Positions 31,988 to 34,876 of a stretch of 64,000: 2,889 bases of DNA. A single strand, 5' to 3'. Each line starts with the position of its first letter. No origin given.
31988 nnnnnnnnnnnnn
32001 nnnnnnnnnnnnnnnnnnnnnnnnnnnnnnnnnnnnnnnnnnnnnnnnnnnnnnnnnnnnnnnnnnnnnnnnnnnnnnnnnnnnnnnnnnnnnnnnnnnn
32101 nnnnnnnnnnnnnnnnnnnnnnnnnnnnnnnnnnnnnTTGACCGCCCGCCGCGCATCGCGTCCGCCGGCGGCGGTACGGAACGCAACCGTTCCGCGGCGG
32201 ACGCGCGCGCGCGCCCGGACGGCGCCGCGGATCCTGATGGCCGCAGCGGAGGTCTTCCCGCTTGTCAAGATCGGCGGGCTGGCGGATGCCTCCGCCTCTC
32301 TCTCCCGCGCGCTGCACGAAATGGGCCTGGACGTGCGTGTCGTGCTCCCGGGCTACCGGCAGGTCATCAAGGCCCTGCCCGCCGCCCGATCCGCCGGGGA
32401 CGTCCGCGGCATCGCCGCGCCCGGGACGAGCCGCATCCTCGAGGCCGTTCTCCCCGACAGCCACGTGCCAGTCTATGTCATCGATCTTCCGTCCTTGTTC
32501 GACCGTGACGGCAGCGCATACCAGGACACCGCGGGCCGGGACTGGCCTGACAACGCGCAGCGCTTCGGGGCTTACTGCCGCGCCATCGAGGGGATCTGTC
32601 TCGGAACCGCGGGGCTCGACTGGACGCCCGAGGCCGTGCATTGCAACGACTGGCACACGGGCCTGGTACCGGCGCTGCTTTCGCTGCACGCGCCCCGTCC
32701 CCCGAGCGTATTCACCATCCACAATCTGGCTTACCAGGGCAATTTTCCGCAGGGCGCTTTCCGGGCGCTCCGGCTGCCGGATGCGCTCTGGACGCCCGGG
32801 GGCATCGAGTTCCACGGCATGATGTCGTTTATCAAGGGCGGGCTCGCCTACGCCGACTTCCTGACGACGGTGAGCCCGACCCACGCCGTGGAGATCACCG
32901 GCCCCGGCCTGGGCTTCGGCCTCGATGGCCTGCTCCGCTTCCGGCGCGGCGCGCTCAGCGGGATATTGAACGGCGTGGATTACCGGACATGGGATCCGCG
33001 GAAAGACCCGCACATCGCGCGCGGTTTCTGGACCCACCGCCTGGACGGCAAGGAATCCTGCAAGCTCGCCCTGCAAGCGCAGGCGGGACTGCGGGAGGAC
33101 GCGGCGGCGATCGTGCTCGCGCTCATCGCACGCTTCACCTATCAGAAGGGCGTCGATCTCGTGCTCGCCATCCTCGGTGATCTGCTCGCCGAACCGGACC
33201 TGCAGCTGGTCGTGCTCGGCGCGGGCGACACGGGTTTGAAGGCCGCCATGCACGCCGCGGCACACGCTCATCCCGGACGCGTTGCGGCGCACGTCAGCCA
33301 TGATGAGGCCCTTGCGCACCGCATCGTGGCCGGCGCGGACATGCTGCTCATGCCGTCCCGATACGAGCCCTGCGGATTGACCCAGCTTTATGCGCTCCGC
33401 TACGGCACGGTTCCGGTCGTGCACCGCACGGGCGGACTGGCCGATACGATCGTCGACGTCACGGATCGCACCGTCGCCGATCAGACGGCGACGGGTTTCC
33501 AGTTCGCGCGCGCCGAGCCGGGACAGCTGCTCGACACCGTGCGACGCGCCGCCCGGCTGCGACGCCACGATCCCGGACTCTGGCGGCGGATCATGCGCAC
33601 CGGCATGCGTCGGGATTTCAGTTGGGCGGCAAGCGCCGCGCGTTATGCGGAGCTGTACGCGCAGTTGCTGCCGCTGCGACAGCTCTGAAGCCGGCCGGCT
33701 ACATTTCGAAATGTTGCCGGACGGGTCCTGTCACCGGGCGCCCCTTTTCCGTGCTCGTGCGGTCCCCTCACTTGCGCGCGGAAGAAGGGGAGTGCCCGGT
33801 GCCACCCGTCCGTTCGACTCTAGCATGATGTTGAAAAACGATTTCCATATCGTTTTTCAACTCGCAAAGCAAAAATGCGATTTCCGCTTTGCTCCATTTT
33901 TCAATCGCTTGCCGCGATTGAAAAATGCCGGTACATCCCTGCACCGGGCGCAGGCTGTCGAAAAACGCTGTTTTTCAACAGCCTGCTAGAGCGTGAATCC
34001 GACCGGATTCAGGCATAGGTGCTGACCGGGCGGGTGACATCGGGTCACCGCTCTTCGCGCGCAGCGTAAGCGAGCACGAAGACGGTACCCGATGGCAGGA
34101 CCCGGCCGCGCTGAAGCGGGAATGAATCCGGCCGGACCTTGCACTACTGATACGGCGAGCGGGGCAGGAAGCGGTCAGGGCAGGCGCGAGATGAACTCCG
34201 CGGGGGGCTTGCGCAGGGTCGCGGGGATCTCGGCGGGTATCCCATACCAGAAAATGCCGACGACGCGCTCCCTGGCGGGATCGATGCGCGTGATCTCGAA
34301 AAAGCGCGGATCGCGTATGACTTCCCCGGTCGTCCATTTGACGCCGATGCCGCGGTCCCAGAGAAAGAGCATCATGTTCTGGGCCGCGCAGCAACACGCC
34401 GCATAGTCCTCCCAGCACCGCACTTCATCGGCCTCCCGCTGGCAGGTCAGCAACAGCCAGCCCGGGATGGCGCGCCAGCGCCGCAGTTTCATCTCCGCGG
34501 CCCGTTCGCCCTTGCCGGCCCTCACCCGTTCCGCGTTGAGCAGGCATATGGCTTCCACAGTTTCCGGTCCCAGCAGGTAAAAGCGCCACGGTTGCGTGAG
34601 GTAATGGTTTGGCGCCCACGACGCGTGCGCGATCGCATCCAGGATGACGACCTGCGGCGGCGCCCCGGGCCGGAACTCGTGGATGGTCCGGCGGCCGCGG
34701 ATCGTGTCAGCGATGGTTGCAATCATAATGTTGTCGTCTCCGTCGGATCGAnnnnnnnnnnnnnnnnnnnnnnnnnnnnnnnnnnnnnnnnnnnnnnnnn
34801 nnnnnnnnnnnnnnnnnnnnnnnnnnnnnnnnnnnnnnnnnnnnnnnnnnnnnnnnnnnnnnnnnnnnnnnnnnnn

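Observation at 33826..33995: AT-rich '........' hairpin cluster and related elements forming composite loci with the GC-rich repeats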

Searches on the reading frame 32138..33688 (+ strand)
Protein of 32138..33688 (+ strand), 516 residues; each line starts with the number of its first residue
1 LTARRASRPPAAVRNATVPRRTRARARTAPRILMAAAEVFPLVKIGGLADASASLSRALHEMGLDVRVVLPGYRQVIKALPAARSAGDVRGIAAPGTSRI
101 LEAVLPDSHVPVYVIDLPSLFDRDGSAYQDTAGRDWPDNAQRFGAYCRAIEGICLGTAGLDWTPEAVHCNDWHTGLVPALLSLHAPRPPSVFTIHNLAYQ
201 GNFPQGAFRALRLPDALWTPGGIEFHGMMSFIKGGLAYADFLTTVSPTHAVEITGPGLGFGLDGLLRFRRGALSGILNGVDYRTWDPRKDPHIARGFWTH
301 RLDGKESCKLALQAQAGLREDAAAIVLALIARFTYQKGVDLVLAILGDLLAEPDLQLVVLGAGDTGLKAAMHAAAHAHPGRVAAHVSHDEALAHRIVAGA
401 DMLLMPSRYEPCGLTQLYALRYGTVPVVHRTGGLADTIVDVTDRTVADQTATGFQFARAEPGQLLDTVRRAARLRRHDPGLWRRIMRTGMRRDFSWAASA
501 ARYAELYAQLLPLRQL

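Call 14: search_protein_families(library=pfam, proteins=[window:32138-33688:+])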
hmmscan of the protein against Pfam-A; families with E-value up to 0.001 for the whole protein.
window:32138-33688:+ (516 aa): 6 families
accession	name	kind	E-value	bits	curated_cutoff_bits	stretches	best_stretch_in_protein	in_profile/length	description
PF08323.17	Glyco_transf_5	-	1.4e-69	234.9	22.7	1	31-267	1-238/239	Starch synthase catalytic domain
PF00534.26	Glycos_transf_1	-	1.2e-13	51.4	26.4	1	325-450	16-143/172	Glycosyl transferases group 1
PF13692.12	Glyco_trans_1_4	-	3.1e-12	47.4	27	1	326-448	3-126/142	Glycosyl transferases group 1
PF20706.3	GT4-conflict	-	3.7e-08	33.2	26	1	329-501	202-383/385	Family 4 Glycosyltransferase in conflict systems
PF13439.12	Glyco_transf_4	-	1.9e-07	31.7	28.5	1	162-211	71-109/170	Glycosyltransferase Family 4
PF13579.12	Glyco_trans_4_4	-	2e-07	31.9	29.7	1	46-209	1-117/158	Glycosyl transferase 4-like domain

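Call 19: find_encoding_contigs(protein=window:32138-33688:+, flank=3000, max_places=6)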
Protein window:32138-33688:+ (516 aa): no gene with exactly this product is on record in the collection.
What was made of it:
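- Tried and rejected: Exact-protein look-up with the TTG-start GlgA ORF failed because the start codon was wrong (call 19).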

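Call 69: find_homologous_proteins(query=window:32138-33688:+, max_evalue=1e-100)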
Query window:32138-33688:+ (516 aa): 6385 proteins with E <= 1e-100 among 8000 candidates; the best 120 are listed.
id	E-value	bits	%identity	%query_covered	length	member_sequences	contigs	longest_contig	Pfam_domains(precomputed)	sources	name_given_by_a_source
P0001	0.0e+0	1095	100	94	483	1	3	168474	PF00534.27,PF13579.13,PF08323.18,PF13439.13,PF20706.4,PF13692.13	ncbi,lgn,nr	ncbi:MAG: glycogen synthase GlgA [Gammaproteobacteria bacterium]|nr:glycogen synthase GlgA [Gammapro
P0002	3.0e-221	754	68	99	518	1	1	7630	PF00534.27,PF13579.13,PF08323.18,PF13439.13,PF20706.4,PF13692.13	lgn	-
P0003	4.8e-182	624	60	93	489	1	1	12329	PF00534.27,PF13579.13,PF08323.18,PF13439.13,PF20706.4,PF13692.13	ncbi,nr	ncbi:MAG: glycogen synthase GlgA [Gammaproteobacteria bacterium]|nr:glycogen synthase GlgA [Gammapro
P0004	1.2e-173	597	57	96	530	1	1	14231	PF00534.27,PF13579.13,PF08323.18,PF13439.13,PF13692.13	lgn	-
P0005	7.5e-173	594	54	97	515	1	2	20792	PF00534.27,PF13579.13,PF08323.18,PF20706.4,PF13692.13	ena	-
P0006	1.2e-172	593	57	94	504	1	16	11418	PF00534.27,PF13579.13,PF08323.18,PF13439.13,PF20706.4,PF13692.13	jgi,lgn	jgi:starch synthase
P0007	3.9e-172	592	56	96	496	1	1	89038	PF00534.27,PF13579.13,PF08323.18,PF13439.13,PF13692.13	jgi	jgi:starch synthase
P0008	9.8e-172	590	54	93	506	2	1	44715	PF00534.27,PF13579.13,PF08323.18,PF13439.13,PF20706.4,PF13692.13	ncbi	ncbi:MAG: glycogen synthase GlgA [Gammaproteobacteria bacterium]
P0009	2.4e-170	586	52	97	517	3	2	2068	PF00534.27,PF13579.13,PF08323.18,PF13439.13,PF20706.4,PF13692.13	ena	-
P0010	1.2e-168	580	53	96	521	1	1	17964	PF00534.27,PF13579.13,PF08323.18,PF13439.13,PF20706.4,PF13692.13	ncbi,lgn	-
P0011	1.7e-168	580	54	97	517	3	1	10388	PF00534.27,PF13579.13,PF08323.18,PF13439.13,PF20706.4,PF13692.13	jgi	jgi:starch synthase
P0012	2.4e-166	573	55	94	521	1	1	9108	PF00534.27,PF13579.13,PF08323.18,PF13439.13,PF20706.4,PF13692.13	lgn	-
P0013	1.6e-165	570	51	97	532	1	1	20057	PF00534.27,PF13579.13,PF08323.18,PF13439.13,PF20706.4,PF13692.13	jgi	jgi:starch synthase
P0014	1.8e-165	570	52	97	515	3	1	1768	PF00534.27,PF13579.13,PF08323.18,PF13439.13,PF20706.4,PF13692.13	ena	-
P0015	3.0e-165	569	56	96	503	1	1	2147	PF00534.27,PF13579.13,PF08323.18,PF13439.13,PF20706.4,PF13692.13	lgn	-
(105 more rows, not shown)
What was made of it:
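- Tried and rejected: It was solved through the homologue search (call 69).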

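Call 70: find_encoding_contigs(protein=P0001, flank=1500, max_places=4)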
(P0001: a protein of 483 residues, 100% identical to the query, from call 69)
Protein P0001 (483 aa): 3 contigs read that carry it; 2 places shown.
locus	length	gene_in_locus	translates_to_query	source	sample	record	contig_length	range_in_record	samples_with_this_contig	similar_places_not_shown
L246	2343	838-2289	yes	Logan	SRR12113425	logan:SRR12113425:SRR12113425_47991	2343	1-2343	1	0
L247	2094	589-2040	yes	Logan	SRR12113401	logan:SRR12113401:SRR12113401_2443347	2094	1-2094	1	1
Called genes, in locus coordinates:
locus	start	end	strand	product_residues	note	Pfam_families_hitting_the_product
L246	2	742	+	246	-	?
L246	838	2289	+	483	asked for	PF08323:Glyco_transf_5, PF13439:Glyco_transf_4 (faint), PF13579:Glyco_trans_4_4, PF00534:Glycos_transf_1, PF20706:GT4-conflict, PF13692:Glyco_trans_1_4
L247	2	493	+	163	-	?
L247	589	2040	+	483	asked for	PF08323:Glyco_transf_5, PF13439:Glyco_transf_4 (faint), PF13579:Glyco_trans_4_4, PF00534:Glycos_transf_1, PF20706:GT4-conflict, PF13692:Glyco_trans_1_4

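Call 71: find_encoding_contigs(protein=P0002, flank=4000, max_places=3)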
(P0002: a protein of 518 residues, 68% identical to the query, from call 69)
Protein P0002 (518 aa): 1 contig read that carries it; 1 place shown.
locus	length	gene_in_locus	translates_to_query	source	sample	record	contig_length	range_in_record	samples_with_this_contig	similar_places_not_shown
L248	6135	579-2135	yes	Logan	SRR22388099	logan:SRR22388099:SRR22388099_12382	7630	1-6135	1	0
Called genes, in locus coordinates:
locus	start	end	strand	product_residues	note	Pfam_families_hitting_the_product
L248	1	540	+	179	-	?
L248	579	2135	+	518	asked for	PF08323:Glyco_transf_5, PF13439:Glyco_transf_4 (faint), PF13579:Glyco_trans_4_4, PF00534:Glycos_transf_1, PF20706:GT4-conflict, PF13692:Glyco_trans_1_4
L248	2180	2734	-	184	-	PF00881:Nitroreductase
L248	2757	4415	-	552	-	PF00069:Pkinase, PF07714:PK_Tyr_Ser-Thr, PF03109:ABC1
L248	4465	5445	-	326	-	PF08240:ADH_N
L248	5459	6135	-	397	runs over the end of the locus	PF04055:Radical_SAM, PF06969:HemN_C (weak)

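Call 74: find_encoding_contigs(protein=P0003, flank=3000, max_places=2)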
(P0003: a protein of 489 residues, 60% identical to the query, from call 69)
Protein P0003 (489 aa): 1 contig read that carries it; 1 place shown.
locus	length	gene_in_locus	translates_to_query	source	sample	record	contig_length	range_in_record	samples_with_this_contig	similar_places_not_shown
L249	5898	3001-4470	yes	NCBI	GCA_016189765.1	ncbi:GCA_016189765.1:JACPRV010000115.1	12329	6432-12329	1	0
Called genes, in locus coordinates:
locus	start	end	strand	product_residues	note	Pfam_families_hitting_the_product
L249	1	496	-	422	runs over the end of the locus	PF00483:NTP_transferase, PF25247:LbH_GLGC (faint), PF24894:Hexapep_GlmU, PF25084:LbH_EIF2B (weak), PF25087:GMPPB_C (weak)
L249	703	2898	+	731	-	PF22019:GlgB_N, PF02922:CBM_48, PF00128:Alpha-amylase, PF02806:Alpha-amylase_C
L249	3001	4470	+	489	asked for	PF08323:Glyco_transf_5, PF13579:Glyco_trans_4_4, PF13439:Glyco_transf_4 (weak), PF00534:Glycos_transf_1, PF20706:GT4-conflict (weak), PF13692:Glyco_trans_1_4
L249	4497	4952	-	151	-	PF00571:CBS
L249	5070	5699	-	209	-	PF00999:Na_H_Exchanger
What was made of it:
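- In a second relative the spacer after glgA is 26 bp (call 74).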

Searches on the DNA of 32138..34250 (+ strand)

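Call 12: search_rna_families(source=window, start=33600, end=34250, threshold=evalue, max_evalue=10)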
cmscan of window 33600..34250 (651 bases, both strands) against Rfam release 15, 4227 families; matches with E-value up to 10: 9.
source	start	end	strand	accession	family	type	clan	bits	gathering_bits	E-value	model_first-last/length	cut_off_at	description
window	33719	33811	+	RF04159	MIR1437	Gene; miRNA;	-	18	168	1.9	1-192/192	no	MIR1437 microRNA precursor family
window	33733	33800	+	RF03271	mir-1247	Gene; miRNA;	-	17.9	70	3.6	1-74/74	no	mir-1247 microRNA precursor family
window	33722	33808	-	RF04240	mir-4716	Gene; miRNA;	-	16.9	76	1.5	1-84/84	no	mir-4716 microRNA precursor family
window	33951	33984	-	RF01426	snoR126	Gene; snRNA; snoRNA; CD-box;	-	16.9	39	3.5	1-101/101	no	small nucleolar RNA snoR126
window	34065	34137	-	RF00362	Pospi_RY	Cis-reg;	-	16.2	40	4.6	1-79/79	no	Pospiviroid RY motif stem loop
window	33896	33923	+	RF03321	mir-1006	Gene; miRNA;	-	16.2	64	5.2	28-55/78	no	mir-1006 microRNA precursor family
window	33892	33930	-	RF01705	Flavo-1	Gene; sRNA;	-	15.7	42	2.3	19-58/76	no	Flavo-1 RNA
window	33821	33894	-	RF01637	ceN47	Gene; snRNA; snoRNA; CD-box;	-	14.3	35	1.9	1-155/155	no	Nematode snoRNA ceN47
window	33890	33923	-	RF01727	SAM-SAH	Cis-reg; riboswitch;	-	13.4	40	2.8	1-49/49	no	SAM/SAH riboswitch aptamer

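Call 38: search_dna_similar(query=window:33820-33989:+, collection=plasmids, mode=distant, max_rows=15, max_evalue=0.01)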
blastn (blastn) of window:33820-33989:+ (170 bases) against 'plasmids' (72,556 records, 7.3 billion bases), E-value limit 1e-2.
No match.
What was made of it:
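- Tried and rejected: DNA similarity search of the element against plasmids: no match (call 38).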

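Call 73: search_with_rna_model(model_id=R1, source=L248, filters=off, max_evalue=1)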
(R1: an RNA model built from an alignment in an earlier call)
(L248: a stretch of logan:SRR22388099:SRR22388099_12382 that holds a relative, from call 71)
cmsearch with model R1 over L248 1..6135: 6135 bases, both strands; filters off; matches with E-value up to 1: 4.
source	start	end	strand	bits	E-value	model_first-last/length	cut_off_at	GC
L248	2074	2179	-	23.9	4.2e-06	1-152/152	no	0.53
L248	2136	2283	+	22.5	1.1e-05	1-152/152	no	0.64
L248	1271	1292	-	5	0.61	131-152/152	no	0.73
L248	1100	1124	+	4.9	0.66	130-152/152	no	0.84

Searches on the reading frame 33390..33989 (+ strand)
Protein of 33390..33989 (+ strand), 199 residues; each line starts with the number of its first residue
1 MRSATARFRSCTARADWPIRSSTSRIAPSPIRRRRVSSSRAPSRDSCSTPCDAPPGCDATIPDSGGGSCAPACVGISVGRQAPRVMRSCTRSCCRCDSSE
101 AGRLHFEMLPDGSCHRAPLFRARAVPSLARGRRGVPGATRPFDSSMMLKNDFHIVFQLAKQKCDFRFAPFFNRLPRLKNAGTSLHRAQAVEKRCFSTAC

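Call 14: search_protein_families(library=pfam, proteins=[window:33390-33989:+])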
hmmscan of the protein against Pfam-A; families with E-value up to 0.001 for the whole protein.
window:33390-33989:+ (199 aa): 0 families

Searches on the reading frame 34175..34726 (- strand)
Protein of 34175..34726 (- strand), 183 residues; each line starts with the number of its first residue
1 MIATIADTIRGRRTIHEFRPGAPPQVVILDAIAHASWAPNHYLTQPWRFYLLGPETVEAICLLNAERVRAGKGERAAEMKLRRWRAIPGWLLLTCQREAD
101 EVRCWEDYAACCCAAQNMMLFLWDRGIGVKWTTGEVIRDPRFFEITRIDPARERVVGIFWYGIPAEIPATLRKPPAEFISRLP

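Call 14: search_protein_families(library=pfam, proteins=[window:34175-34726:-])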
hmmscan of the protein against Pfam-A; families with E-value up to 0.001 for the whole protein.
window:34175-34726:- (183 aa): 1 family
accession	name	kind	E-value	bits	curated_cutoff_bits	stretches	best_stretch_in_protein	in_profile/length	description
PF00881.29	Nitroreductase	-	6.6e-18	65.9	23.5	1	9-162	1-166/167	Nitroreductase family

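Call 22: find_encoding_contigs(protein=window:34175-34726:-, flank=3000, max_places=6)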
Protein window:34175-34726:- (183 aa): 4 contigs read that carry it; 4 places shown.
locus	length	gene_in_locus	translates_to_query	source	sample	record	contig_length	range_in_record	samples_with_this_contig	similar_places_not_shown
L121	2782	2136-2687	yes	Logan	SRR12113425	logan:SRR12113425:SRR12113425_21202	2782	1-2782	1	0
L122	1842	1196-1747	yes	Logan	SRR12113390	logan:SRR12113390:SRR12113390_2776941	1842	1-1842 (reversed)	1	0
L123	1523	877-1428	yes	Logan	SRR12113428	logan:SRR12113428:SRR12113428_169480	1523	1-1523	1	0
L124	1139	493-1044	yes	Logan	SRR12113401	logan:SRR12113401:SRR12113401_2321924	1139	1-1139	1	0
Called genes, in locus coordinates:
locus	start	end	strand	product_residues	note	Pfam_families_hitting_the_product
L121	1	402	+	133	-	?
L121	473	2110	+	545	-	PF00069:Pkinase, PF07714:PK_Tyr_Ser-Thr, PF03109:ABC1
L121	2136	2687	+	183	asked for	PF00881:Nitroreductase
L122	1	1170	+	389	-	?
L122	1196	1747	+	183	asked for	PF00881:Nitroreductase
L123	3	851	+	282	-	?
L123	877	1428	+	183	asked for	PF00881:Nitroreductase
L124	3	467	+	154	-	?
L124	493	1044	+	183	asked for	PF00881:Nitroreductase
